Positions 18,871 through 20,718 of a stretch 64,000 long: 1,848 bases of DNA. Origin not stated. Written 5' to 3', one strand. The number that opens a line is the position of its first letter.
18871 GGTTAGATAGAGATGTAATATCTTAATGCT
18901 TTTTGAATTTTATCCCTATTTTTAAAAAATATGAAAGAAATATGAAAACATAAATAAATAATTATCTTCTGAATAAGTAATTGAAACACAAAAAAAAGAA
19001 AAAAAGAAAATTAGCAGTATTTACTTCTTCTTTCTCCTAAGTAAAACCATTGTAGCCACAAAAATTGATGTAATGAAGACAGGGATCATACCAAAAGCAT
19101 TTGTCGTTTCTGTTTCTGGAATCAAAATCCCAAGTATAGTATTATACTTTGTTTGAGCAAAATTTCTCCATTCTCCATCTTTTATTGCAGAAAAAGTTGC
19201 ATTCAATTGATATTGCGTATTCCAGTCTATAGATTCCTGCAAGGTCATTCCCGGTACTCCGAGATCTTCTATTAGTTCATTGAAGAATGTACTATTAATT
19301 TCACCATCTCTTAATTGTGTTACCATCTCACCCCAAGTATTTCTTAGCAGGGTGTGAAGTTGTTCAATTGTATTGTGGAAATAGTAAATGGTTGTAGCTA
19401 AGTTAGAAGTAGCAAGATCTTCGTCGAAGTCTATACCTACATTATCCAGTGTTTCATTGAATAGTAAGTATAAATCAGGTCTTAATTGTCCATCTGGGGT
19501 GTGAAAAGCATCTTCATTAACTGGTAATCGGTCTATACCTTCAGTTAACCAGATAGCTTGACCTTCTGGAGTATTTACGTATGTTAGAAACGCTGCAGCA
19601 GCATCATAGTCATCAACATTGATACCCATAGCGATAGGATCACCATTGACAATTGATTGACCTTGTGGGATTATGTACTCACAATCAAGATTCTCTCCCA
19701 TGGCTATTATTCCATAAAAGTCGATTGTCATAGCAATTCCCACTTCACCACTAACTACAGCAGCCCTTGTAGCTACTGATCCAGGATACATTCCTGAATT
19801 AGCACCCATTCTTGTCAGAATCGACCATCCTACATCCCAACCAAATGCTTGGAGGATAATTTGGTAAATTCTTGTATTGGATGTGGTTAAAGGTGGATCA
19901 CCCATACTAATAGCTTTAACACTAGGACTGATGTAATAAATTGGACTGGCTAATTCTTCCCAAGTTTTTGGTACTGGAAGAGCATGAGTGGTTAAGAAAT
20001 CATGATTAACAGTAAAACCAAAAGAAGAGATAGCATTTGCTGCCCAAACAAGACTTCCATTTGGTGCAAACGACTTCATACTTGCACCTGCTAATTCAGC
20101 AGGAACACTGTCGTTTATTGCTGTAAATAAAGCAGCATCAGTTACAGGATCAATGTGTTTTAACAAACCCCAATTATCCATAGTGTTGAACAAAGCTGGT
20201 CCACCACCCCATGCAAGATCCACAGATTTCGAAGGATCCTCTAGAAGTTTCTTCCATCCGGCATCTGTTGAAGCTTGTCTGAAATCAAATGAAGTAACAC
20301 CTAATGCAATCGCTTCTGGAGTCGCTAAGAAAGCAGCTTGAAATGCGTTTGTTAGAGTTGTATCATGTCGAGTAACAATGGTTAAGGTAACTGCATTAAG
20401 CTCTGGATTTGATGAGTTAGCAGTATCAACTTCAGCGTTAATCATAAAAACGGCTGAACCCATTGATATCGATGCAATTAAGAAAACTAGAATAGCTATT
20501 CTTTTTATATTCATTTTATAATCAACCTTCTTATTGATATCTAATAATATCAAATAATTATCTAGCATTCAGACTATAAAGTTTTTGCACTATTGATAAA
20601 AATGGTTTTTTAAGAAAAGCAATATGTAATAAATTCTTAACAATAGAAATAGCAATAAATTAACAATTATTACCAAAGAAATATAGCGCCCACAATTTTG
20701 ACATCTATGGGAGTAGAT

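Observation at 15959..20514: ABC importer whose permease carries an extracellular LVIVD beta-propeller, with no ATPase gene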

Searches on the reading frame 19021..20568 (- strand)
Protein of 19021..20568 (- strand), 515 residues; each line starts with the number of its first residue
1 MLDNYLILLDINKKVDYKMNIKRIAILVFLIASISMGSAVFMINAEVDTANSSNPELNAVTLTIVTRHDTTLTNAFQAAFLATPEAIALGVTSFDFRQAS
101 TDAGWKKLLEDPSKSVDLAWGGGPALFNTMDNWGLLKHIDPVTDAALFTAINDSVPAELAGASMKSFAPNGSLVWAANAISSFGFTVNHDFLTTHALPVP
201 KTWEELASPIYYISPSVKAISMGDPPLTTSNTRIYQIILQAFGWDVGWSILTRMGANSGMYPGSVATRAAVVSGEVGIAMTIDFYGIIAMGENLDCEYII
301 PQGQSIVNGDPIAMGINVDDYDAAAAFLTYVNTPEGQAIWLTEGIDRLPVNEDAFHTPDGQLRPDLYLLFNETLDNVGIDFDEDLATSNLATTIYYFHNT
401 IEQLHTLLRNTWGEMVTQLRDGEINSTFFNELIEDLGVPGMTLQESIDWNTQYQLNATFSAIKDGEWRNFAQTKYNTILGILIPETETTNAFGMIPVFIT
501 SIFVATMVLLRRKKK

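Call 3: search_protein_families(library=pfam, proteins=[window:19021-20568:-], max_evalue=0.01)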
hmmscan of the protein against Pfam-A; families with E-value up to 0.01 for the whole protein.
window:19021-20568:- (515 aa): 4 families
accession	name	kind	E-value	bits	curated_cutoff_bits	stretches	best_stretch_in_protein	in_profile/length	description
PF13416.11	SBP_bac_8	-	4.6e-15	56.6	27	1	98-360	18-271/279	Bacterial extracellular solute-binding protein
PF13343.11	SBP_bac_6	-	1e-09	38.7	24.6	1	147-352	29-221/245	Bacterial extracellular solute-binding protein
PF01547.30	SBP_bac_1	-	0.00014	22.4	26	1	120-338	46-307/307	Bacterial extracellular solute-binding protein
PF13531.11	SBP_bac_11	-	0.0003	21.1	25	1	200-344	93-225/227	Bacterial extracellular solute-binding protein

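Call 4: search_protein_families(library=ncbifam, proteins=[window:19021-20568:-], max_evalue=0.01)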
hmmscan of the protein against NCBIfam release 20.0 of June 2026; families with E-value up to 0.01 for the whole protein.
window:19021-20568:- (515 aa): 1 family
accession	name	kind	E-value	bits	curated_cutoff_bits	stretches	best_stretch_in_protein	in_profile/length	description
TIGR03261.1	phnS2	equivalog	2.9e-08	33.2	392.75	1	171-338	114-277/334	putative 2-aminoethylphosphonate ABC transporter substrate-binding protein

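Call 22: search_solved_structures(query=window:19021-20568:-, max_evalue=1)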
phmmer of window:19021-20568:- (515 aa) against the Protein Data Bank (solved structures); distinct sequences matched with E-value up to 1: 3.
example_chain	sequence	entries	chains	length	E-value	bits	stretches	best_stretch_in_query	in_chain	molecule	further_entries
6wce_A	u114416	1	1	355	5e-06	29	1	183-364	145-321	Pyridoxal-5-phosphate binding protein A (P5PA)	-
8x1a_B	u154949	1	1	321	0.00012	24.4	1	179-379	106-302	Iron(III) ABC transporter, periplasmic iron-compound-binding protein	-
4gl0_A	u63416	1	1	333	0.061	15.5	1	271-340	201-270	Lmo0810 protein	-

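Call 50: find_homologous_proteins(query=window:19021-20514:-, max_evalue=0.00001)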
Query window:19021-20514:- (497 aa): 839 proteins with E <= 0.00001 among 8000 candidates; the best 120 are listed.
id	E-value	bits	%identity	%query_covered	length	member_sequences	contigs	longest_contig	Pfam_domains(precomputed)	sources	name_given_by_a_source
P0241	0.0e+0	1119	100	100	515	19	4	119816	PF13416.12,PF13343.12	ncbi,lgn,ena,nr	ncbi:MAG: ABC transporter substrate-binding protein [Candidatus Heimdallarchaeota archaeon]|nr:ABC t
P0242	4.4e-292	987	87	100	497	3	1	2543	PF13416.12,PF13343.12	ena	-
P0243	9.2e-283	957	86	100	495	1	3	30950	PF13416.12,PF13343.12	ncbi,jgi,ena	-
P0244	5.9e-269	911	81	100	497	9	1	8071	PF13416.12,PF13343.12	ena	-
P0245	1.1e-265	900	83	97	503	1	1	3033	PF13416.12,PF13343.12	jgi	-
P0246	2.3e-253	860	76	100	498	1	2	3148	PF13416.12,PF13343.12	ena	-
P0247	3.5e-236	803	74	100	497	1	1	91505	PF13416.12,PF13343.12,PF01547.31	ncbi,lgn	-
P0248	1.1e-233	795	73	100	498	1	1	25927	PF13416.12,PF13343.12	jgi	jgi:ABC-type Fe3+ transport system substrate-binding protein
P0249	4.1e-231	786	69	100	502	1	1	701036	PF13416.12,PF13343.12,PF01547.31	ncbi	-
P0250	6.6e-222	756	67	100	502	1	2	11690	PF13416.12,PF13343.12,PF01547.31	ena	-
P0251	1.8e-220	751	67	100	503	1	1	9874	PF13416.12,PF13343.12,PF01547.31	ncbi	-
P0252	1.8e-220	751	67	100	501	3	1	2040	PF13416.12,PF13343.12,PF01547.31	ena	-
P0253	2.5e-217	741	66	100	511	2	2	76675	PF13416.12,PF13343.12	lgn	-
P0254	4.7e-216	737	68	100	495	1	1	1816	PF13416.12,PF13343.12,PF01547.31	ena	-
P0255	2.3e-214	731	65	100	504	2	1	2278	PF13416.12,PF13343.12,PF01547.31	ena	-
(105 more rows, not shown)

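Call 62: predict_structure(alignment_id=A2)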
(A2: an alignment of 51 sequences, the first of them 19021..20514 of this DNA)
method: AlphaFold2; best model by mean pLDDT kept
length: 497 residues; sequences in the alignment: 51
mean_pLDDT: 91.0   pTM: 0.82
mean pLDDT of the five models: 91.0, 89.9, 89.1, 88.9, 88.5
residues with pLDDT >= 90: 396; 70-90: 58; 50-70: 19; < 50: 24
segments of 3 or more residues with pLDDT < 50: 23-38, 469-475
pLDDT, mean of each block of 10 residues (from residue 1): 70 65 44 47 95 96 97 96 90 94 92 96 97 96 94 97 97 98 97 97 94 94 97 98 94 98 96 97 93 96 96 98 95 97 96 90 92 96 98 98 98 97 98 93 98 98 76 55 84 77
secondary structure, 60 per line:
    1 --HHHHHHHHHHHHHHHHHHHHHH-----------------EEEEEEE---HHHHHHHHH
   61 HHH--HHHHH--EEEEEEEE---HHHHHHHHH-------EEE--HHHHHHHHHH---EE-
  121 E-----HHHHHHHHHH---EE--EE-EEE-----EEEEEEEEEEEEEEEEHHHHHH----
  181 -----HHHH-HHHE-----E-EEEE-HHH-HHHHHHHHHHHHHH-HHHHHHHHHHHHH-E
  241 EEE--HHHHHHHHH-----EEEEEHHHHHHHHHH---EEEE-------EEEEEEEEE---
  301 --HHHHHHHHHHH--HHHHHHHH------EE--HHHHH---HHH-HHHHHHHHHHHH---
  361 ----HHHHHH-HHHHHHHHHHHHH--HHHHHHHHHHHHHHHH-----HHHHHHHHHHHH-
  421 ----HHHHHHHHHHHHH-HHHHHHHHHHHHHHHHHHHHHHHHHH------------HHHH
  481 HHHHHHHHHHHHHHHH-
elements in order: H3-24 E42-48 H52-63 H66-70 E73-80 H84-92 E100-102 H105-114 H127-136 E147-149 E155-170 H171-176 H186-189 E202-205 H211-224 H226-238 E240-243 H246-254 E260-264 H265-274 E278-281 E289-297 H303-313 H316-323 H334-338 H346-357 H365-370 H372-384 H387-402 H408-419 H425-437 H439-464 H477-496

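Call 64: fold_search(model_id=the predicted structure, library=pdb)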
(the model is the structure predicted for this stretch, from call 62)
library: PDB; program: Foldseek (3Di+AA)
matches with E <= 10: 1540; with E <= 0.001: 812
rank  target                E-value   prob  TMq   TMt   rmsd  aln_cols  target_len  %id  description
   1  6wce                  1.4e-14  1.00  0.50  0.76   4.9       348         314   19  Structure of the periplasmic binding protein P5PA (released 2021-08-25)
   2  7w3w                  3.8e-14  1.00  0.48  0.74   4.8       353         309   17  X-ray structure of apo-VmFbpA, a ferric ion-binding protein from Vibrio metschnikovii (released 2021-12-15)
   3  8x1a                  5.1e-14  1.00  0.54  0.80   4.0       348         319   17  Crystal structure of periplasmic G6P binding protein VcA0625 (released 2024-04-17)
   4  4r6y                  1.6e-13  1.00  0.52  0.78   3.7       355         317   15  Crystal structure of solute-binding protein stm0429 from salmonella enterica subsp. enterica serovar typhimurium str. lt (released 2014-09-10)
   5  2pt2                  1.8e-13  1.00  0.46  0.70   8.7       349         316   14  Structure of FutA1 with Iron(II) (released 2007-07-10)
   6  6ivy_A                2.6e-13  1.00  0.47  0.73   3.4       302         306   17  Crystal structure of iron-bound HitA from Pseudomonas aeruginosa (released 2019-12-04)
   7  1si0                  3.2e-13  1.00  0.47  0.72   8.8       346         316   14  Crystal Structure of Mannheimia haemolytica Ferric iron-Binding Protein A in a closed conformation (released 2004-06-08)
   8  2pt1                  3.7e-13  1.00  0.44  0.66   8.9       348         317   14  FutA1 Synechocystis PCC 6803 (released 2007-07-10)
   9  1y4t_A                4.5e-13  1.00  0.47  0.71   8.7       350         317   17  Ferric binding protein from Campylobacter jejuni (released 2005-01-11)
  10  4r72                  5.0e-13  1.00  0.51  0.76   4.7       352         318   16  Structure of the periplasmic binding protein AfuA from Actinobacillus pleuropneumoniae (apo form) (released 2015-08-12)
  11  6g7n_A                5.5e-13  1.00  0.43  0.65   8.9       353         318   15  Trichodesmium Tery_3377 (IdiA) (FutA) with iron and alanine ligand. (released 2018-09-12)
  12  4r73_B                6.4e-13  1.00  0.54  0.81   3.6       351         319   16  Structure of the periplasmic binding protein AfuA from Actinobacillus pleuropneumoniae (endogenous glucose-6-phosphate (released 2015-08-12)
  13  1y4t_D                6.8e-13  1.00  0.46  0.70   8.9       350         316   17  Ferric binding protein from Campylobacter jejuni (released 2005-01-11)
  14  8k7n                  8.3e-13  1.00  0.50  0.77   4.3       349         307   17  Structure of ferric-binding protein KfuA (released 2024-07-31)
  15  2owt                  9.6e-13  1.00  0.46  0.70   9.1       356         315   15  Crystal structure of Bordetella pertussis holo ferric binding protein with bound synergistic carbonate anion (released 2008-02-26)
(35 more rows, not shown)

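Call 65: search_solved_structures(query=A2, max_evalue=0.001, show_alignments=3)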
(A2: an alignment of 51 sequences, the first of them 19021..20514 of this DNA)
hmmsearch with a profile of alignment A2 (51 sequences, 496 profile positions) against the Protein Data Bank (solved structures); distinct sequences matched with E-value up to 0.001: 13.
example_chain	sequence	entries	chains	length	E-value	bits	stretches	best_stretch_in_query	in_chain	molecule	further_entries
6wce_A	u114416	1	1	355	7.7e-14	54.1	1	161-337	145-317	Pyridoxal-5-phosphate binding protein A (P5PA)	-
8x1a_B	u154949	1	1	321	2.2e-08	36.1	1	160-318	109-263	Iron(III) ABC transporter, periplasmic iron-compound-binding protein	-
4r72_A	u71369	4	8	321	9e-08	34.1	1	157-318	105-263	ABC-type Fe3+ transport system, periplasmic component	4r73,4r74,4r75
4edp_A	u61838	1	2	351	6.8e-07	31.2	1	239-331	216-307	ABC transporter, substrate-binding protein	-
4eqb_A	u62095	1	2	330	2.9e-06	29.1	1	248-313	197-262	Spermidine/putrescine ABC superfamily ATP binding cassette transporter, binding protein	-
6ivy_A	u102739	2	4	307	4.8e-06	28.4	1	221-322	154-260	Periplasmic Ferric iron-binding Protein HitA | Ferric iron-binding periplasmic protein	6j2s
6iwf_A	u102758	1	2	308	4.8e-06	28.4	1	221-322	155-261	Ferric iron-binding protein HitA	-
5t1p_A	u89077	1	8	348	1.6e-05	26.7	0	247-317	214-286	ABC transporter, periplasmic substrate-binding protein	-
4gl0_A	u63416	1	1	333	1.9e-05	26.4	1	251-315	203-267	Lmo0810 protein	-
1y4t_A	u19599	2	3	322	5.2e-05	25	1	178-331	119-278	putative iron-uptake ABC transport system periplasmic iron-binding protein | Putative iron-uptake ABC transport system,periplasmic iron-binding protein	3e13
2o69_A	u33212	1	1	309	0.00026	22.7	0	230-321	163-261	Iron-utilization periplasmic protein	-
8ula_A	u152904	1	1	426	0.00076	21.2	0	119-209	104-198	Extracellular solute-binding protein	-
2o6a_A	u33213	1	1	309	0.0009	20.9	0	230-321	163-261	Iron-utilization periplasmic protein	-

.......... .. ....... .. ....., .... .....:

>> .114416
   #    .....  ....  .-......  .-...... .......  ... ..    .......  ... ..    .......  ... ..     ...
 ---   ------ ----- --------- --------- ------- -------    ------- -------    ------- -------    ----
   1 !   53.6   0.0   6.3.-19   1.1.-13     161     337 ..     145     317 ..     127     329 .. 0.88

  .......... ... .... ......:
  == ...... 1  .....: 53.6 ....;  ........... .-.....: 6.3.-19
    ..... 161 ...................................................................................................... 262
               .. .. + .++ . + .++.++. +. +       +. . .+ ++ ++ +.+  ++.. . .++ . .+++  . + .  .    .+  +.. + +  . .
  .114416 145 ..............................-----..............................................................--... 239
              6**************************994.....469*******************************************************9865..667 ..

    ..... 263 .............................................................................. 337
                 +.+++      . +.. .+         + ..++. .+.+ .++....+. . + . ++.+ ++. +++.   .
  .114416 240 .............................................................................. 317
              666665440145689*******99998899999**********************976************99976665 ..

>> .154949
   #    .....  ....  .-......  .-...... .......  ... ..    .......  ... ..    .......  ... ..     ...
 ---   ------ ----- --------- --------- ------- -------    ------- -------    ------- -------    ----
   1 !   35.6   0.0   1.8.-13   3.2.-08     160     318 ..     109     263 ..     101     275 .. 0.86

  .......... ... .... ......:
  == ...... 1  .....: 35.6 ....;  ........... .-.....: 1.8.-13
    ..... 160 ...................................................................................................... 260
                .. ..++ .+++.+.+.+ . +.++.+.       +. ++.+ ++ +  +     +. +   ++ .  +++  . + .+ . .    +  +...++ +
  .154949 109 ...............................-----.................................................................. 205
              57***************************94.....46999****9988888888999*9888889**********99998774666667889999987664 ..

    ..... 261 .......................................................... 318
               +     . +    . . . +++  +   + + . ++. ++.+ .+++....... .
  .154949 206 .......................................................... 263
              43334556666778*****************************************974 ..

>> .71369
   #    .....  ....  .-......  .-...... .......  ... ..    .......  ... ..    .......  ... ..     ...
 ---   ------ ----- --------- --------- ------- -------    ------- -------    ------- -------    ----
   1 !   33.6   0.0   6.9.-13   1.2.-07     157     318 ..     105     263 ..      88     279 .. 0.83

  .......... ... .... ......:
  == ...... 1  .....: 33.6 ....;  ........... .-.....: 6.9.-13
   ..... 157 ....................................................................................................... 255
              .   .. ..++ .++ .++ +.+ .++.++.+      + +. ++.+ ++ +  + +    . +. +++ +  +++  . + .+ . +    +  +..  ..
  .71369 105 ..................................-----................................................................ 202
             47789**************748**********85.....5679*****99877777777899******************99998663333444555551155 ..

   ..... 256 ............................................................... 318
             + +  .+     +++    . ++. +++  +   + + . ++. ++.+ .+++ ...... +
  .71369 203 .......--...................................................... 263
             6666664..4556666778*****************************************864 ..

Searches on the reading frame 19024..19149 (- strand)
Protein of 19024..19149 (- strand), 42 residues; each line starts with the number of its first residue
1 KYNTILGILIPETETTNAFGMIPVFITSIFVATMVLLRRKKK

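Call 77: search_protein_families(library=ncbifam, proteins=[window:19024-19149:-], max_evalue=10)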
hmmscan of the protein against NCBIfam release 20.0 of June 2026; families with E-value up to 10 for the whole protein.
seq(42 aa): 2 families
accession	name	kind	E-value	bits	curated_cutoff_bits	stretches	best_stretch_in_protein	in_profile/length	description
NF033507.3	Loki-CTERM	subfamily_domain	0.037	14.3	19.9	1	22-42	6-26/27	Loki-CTERM sorting domain-containing protein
NF045529.2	Heimdall-CTERM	domain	4.3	7.9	24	1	25-42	9-26/26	Heimdall-CTERM domain-containing surface protein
